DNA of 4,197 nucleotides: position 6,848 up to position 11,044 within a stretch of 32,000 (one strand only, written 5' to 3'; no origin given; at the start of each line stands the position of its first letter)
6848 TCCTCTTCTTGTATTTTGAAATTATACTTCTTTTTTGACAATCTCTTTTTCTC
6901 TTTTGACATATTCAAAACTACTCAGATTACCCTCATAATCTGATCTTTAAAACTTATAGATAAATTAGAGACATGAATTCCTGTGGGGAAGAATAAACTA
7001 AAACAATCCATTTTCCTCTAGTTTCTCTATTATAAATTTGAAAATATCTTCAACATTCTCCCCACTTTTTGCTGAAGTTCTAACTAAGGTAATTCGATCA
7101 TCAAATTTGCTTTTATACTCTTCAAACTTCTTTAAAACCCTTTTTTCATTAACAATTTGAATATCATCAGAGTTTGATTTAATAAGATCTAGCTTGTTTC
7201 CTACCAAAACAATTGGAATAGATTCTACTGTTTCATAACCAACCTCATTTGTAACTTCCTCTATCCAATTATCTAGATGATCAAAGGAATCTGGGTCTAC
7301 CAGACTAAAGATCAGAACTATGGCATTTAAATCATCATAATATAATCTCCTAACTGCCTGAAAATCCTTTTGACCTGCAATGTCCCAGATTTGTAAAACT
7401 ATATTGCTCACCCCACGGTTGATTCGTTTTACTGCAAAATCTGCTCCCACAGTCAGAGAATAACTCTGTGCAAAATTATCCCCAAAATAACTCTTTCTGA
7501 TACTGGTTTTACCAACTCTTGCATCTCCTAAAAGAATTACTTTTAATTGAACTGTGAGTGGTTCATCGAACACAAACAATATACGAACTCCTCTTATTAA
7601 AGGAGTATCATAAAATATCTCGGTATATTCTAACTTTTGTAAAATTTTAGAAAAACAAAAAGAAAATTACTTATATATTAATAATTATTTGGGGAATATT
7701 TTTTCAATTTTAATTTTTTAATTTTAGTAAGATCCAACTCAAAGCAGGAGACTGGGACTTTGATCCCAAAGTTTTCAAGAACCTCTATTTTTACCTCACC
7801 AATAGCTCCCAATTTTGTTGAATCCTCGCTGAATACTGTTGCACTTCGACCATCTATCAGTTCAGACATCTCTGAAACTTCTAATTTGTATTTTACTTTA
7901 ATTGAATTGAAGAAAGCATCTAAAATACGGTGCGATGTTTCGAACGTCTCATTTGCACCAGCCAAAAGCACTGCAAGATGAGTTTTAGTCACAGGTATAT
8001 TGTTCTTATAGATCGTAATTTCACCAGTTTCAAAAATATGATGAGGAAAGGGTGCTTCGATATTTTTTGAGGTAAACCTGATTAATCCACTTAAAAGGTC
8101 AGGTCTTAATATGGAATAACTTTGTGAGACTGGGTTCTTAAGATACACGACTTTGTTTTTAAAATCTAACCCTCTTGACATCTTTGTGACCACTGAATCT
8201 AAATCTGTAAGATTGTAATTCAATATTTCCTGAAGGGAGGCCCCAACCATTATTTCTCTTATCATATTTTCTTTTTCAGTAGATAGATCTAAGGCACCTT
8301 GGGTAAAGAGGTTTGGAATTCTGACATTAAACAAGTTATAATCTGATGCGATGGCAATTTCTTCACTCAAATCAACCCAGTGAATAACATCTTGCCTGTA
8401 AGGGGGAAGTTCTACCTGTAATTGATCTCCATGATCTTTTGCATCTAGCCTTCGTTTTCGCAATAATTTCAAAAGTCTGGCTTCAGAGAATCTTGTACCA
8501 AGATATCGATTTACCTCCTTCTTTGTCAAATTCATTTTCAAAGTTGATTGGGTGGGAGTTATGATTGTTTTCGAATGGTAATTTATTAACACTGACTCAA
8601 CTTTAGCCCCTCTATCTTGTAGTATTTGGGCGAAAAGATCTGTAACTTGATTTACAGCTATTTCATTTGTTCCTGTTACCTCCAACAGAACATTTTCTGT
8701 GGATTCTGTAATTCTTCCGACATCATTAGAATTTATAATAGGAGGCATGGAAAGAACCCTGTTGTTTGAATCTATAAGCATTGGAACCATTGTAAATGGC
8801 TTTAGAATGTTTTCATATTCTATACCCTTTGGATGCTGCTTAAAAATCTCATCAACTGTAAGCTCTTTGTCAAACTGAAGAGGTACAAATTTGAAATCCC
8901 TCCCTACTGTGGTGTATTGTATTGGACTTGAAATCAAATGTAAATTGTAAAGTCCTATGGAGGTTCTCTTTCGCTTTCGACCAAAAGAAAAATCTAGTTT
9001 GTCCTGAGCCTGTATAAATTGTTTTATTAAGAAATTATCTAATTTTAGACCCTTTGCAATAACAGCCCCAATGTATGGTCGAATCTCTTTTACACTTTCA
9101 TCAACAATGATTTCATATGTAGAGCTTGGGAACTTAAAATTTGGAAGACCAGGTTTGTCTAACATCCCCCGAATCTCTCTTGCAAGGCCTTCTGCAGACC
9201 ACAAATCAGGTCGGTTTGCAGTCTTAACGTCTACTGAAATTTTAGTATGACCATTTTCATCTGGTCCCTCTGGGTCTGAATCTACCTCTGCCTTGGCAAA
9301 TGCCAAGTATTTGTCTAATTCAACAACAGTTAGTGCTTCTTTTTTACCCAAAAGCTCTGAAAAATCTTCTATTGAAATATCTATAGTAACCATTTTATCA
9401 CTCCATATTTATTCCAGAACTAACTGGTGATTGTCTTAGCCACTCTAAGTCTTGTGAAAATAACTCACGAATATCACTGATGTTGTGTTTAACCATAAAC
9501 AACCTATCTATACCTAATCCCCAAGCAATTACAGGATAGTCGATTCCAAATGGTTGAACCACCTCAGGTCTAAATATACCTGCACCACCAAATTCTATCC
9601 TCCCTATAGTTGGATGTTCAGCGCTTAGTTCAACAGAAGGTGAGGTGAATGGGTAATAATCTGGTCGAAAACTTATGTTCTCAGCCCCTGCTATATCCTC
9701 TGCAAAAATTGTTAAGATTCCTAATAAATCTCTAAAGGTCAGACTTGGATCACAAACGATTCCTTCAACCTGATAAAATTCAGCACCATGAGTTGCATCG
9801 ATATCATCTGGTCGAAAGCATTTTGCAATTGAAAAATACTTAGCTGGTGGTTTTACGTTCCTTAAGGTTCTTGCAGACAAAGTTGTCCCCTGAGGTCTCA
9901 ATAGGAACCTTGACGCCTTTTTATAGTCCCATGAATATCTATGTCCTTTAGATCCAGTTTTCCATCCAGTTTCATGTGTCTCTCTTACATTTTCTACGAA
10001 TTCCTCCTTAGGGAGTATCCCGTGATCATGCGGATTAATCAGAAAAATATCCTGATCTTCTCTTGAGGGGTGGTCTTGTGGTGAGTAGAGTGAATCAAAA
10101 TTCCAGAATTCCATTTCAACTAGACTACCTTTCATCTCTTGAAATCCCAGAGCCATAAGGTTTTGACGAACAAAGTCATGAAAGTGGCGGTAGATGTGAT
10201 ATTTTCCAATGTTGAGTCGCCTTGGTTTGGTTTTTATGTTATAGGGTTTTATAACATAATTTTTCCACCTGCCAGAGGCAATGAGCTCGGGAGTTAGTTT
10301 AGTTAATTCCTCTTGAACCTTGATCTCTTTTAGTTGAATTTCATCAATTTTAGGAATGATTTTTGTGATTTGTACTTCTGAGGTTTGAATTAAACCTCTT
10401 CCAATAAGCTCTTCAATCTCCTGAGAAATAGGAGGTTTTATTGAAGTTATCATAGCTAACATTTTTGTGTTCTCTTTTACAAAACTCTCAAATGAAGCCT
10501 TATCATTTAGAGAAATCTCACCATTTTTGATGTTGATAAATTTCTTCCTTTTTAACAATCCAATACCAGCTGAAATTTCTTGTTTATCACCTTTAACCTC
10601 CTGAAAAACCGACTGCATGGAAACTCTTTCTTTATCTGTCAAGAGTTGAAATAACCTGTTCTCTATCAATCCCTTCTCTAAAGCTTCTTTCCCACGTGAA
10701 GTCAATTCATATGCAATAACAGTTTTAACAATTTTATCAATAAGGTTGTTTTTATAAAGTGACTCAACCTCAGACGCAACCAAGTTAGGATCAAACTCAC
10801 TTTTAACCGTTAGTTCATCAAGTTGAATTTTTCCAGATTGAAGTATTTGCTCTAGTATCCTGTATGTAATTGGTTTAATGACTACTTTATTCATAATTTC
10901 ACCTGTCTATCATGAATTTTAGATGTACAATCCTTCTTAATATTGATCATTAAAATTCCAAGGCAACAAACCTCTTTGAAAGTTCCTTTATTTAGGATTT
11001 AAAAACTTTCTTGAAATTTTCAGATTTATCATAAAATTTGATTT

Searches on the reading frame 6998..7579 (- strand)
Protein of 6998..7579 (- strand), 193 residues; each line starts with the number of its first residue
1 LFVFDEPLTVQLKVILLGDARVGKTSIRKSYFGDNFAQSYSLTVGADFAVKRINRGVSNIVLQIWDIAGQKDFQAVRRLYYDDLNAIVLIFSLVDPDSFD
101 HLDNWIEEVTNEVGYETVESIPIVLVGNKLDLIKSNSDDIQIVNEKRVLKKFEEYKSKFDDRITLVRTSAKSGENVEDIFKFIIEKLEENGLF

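Call 6: search_protein_families(library=pfam, proteins=[window:6998-7579:-], max_evalue=0.01)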
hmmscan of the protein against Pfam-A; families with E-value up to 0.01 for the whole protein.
window:6998-7579:- (193 aa): 8 families
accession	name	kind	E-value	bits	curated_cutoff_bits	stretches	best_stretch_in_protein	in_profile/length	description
PF00071.28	Ras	-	2.2e-40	138.3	21.6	1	13-188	1-161/162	Ras family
PF08477.19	Roc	-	3.2e-28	98.8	27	1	13-131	1-119/119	Ras of Complex, Roc, domain of DAPkinase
PF00025.27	Arf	-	3.5e-16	59.6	22.3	1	11-186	14-173/174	ADP-ribosylation factor family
PF04670.18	Gtr1_RagA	-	5.9e-10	39.4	22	1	13-169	1-159/232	Gtr1/RagA G protein conserved region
PF00009.33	GTP_EFTU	-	1.6e-07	31.5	26.5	1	57-188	66-187/188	Elongation factor Tu GTP binding domain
PF03029.23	ATP_bind_1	-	0.0011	19.2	27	1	40-164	66-194/240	Conserved hypothetical ATP binding protein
PF01926.29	MMR_HSR1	-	0.0016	19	21.9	1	13-129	1-113/113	50S ribosome-binding GTPase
PF00503.26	G-alpha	-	0.0025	17.4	48.8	0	58-189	181-299/333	G-protein alpha subunit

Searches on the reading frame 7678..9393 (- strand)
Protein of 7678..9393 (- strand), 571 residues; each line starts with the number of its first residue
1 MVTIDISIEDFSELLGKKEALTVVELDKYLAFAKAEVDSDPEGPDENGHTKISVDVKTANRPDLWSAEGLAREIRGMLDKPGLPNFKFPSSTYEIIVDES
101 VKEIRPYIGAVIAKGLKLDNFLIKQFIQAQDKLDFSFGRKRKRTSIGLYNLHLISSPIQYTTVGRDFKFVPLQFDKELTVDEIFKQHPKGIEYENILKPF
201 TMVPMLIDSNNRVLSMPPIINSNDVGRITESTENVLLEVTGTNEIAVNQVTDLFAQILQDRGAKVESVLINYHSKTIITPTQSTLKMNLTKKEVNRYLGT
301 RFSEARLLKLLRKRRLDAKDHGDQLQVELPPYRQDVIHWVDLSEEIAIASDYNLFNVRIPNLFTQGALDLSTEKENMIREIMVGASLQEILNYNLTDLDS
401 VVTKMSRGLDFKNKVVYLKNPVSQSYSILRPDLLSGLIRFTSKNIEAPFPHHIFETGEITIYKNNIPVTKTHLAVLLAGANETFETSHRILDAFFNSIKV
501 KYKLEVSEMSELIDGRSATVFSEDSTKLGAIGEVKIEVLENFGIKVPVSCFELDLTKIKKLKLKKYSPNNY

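Call 6: search_protein_families(library=pfam, proteins=[window:7678-9393:-], max_evalue=0.01)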
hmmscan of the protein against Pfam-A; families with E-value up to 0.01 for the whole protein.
window:7678-9393:- (571 aa): 4 families
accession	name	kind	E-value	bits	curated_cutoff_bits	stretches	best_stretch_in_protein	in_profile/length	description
PF17759.6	tRNA_synthFbeta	-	1.4e-34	119.9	22.4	1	364-555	11-214/214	Phenylalanyl tRNA synthetase beta chain CLM domain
PF03484.21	B5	-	1.2e-15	57.9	28.6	1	288-352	2-67/67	tRNA synthetase B5 domain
PF03483.22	B3_4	-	0.00013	22.1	29.3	1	139-249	51-134/174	B3/4 domain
PF18262.7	PhetRS_B1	-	0.007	17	26.8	0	6-75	6-78/83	Phe-tRNA synthetase beta subunit B1 domain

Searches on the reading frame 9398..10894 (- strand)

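Call 6: search_protein_families(library=pfam, proteins=[window:9398-10894:-], max_evalue=0.01)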
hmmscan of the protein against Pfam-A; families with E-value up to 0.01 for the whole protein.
window:9398-10894:- (498 aa): 3 families
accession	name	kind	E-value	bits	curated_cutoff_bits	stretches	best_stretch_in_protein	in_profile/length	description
PF01409.25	tRNA-synt_2d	-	7.1e-78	261.9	19.8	1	218-488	2-245/246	tRNA synthetases class II core domain (F)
PF00152.25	tRNA-synt_2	-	6.3e-06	25.9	25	1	352-377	93-118/308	tRNA synthetases class II (D, K and N)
PF17759.6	tRNA_synthFbeta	-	0.00024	21.1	22.4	0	347-457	93-209/214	Phenylalanyl tRNA synthetase beta chain CLM domain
